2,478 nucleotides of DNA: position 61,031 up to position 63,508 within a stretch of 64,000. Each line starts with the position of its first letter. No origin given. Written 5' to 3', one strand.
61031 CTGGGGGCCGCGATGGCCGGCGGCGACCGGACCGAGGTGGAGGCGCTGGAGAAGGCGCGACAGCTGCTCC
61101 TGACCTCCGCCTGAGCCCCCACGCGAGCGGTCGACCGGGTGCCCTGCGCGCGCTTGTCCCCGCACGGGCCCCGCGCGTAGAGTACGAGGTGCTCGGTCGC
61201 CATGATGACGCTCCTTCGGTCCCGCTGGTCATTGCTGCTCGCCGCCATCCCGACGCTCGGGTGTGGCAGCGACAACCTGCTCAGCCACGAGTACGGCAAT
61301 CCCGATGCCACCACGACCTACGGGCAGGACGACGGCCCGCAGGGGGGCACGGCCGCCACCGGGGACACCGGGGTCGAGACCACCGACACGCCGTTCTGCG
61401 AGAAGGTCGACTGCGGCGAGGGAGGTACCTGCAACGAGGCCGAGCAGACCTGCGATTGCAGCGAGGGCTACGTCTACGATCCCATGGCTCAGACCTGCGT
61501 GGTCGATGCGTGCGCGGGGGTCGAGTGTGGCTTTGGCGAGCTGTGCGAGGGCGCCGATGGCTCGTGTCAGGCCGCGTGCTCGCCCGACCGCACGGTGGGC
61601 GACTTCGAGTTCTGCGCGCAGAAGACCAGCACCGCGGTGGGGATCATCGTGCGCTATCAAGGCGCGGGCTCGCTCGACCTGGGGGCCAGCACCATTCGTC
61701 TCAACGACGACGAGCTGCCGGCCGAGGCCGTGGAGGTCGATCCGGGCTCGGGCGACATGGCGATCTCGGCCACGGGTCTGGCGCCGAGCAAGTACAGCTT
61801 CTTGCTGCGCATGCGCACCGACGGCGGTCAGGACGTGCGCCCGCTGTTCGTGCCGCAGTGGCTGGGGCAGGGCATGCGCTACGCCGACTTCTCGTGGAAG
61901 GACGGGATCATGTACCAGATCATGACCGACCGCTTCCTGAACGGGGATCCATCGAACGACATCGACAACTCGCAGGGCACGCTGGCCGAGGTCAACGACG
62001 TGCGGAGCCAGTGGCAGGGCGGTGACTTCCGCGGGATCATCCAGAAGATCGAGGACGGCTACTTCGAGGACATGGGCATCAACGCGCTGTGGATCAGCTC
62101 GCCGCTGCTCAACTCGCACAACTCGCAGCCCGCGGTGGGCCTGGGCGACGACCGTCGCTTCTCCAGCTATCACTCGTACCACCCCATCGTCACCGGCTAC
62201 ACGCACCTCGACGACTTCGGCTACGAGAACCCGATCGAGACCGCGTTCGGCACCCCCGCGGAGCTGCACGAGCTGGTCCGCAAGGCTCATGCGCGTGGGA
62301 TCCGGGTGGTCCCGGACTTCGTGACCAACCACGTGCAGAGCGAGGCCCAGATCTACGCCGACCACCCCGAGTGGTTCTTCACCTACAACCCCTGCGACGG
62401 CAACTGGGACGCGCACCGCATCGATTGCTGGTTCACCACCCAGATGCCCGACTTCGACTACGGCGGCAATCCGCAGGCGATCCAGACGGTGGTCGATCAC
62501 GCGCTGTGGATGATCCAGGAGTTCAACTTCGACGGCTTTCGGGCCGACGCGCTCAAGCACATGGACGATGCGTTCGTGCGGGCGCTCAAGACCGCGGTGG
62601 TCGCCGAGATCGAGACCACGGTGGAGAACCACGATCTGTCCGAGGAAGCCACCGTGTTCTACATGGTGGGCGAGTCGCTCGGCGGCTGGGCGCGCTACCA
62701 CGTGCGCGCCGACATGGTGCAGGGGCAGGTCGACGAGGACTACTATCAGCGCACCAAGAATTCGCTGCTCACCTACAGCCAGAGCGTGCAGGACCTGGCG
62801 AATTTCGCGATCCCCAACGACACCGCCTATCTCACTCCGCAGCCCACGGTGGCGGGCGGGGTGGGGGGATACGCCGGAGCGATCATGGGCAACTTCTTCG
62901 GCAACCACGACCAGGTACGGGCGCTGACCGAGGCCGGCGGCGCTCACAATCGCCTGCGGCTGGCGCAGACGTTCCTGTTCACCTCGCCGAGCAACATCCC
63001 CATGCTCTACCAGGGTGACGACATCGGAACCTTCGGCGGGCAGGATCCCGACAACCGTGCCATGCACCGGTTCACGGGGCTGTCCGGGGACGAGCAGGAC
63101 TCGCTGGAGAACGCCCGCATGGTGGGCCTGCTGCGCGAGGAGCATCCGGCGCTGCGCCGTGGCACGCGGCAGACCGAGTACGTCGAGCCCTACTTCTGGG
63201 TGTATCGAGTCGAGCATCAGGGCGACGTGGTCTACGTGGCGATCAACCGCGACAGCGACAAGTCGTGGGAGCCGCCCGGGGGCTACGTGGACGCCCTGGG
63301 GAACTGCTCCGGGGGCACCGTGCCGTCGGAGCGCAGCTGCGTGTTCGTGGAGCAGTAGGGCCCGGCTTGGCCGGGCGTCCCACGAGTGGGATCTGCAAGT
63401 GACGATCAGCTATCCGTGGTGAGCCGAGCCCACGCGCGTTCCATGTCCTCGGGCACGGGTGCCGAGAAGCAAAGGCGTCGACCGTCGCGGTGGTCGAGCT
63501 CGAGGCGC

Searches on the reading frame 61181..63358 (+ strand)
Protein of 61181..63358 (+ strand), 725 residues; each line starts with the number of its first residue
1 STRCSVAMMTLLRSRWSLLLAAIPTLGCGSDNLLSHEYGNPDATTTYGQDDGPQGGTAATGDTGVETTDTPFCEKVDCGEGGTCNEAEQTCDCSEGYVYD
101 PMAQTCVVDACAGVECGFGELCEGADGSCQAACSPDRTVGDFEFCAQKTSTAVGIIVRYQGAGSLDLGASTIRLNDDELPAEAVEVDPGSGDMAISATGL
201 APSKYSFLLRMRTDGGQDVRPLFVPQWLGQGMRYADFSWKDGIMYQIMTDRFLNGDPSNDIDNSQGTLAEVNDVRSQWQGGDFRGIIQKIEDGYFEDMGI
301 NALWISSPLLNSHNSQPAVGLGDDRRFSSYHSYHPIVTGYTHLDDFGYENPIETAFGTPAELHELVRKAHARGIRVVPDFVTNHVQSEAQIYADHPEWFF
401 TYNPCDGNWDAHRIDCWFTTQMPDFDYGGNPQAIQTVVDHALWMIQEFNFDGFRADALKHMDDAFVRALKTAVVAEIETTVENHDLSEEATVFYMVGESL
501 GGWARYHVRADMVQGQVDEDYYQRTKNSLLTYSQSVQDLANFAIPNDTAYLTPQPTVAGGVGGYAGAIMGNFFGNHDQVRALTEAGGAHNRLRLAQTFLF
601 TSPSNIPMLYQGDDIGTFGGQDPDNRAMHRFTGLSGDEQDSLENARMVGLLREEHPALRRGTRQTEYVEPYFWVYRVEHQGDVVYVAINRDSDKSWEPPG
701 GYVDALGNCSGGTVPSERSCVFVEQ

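Call 109: search_protein_families(library=pfam, max_evalue=0.00001, proteins=[window:61181-63358:+])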
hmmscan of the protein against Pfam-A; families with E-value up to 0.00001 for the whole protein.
window:61181-63358:+ (725 aa): 1 family
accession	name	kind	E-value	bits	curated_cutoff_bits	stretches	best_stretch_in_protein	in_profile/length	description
PF00128.31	Alpha-amylase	-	4.6e-32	112.3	22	1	246-621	1-360/446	Alpha amylase, catalytic domain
